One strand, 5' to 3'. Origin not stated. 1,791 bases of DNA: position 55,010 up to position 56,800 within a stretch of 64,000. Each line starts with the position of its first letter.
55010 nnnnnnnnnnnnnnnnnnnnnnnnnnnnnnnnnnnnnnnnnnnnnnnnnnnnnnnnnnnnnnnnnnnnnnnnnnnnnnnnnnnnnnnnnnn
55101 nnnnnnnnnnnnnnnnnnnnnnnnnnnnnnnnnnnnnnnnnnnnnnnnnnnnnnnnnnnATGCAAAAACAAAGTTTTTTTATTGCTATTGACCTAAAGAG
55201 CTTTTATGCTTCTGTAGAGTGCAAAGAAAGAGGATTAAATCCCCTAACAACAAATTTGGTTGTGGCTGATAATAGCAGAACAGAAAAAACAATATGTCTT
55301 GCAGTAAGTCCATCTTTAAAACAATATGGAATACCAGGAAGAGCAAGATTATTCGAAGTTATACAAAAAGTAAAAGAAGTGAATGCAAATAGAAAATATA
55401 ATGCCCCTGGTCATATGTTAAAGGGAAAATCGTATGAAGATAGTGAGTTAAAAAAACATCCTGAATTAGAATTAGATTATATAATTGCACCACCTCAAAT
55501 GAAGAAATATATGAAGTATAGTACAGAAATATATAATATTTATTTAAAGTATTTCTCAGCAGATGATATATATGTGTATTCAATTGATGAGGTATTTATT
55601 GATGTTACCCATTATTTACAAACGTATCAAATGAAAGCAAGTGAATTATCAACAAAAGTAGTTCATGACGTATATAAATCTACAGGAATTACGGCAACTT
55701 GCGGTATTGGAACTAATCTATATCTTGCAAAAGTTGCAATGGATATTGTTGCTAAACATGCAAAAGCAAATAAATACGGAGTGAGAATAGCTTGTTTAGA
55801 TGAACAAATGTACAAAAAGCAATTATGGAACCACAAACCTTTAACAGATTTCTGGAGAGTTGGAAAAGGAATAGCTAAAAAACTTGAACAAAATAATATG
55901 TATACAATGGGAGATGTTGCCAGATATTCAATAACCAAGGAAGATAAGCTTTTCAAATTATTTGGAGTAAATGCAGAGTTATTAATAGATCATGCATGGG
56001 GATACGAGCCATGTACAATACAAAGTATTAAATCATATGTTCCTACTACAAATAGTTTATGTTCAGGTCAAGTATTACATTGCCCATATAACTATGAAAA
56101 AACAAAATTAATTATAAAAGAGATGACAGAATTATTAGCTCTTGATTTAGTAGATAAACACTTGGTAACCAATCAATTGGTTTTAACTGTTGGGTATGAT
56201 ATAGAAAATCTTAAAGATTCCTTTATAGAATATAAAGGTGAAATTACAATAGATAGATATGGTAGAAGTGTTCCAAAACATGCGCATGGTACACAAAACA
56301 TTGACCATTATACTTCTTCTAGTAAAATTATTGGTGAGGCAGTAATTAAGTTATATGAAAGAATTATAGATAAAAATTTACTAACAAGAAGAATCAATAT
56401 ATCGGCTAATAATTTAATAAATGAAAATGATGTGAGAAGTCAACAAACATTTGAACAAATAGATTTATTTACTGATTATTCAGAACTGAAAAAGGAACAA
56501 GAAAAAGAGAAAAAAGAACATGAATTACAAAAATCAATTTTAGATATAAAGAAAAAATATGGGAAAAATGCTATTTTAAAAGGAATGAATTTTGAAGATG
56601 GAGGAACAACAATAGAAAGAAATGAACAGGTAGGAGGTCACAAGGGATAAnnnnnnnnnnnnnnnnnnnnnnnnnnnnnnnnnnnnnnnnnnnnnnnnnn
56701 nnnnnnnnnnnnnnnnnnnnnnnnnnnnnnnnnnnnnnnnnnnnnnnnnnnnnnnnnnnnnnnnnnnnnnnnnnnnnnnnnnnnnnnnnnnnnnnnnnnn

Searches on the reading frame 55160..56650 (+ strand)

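Call 56: search_protein_families(library=pfam, proteins=[window:55160-56650:+], max_evalue=0.00001)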
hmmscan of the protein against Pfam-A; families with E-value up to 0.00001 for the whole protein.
window:55160-56650:+ (496 aa): 2 families
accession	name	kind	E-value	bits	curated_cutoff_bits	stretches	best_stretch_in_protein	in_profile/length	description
PF00817.25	IMS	-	2e-27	96.4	23.2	1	10-195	1-148/148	impB/mucB/samB family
PF11799.13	IMS_C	-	7.2e-09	36.5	20.7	1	299-424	3-104/109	impB/mucB/samB family C-terminal domain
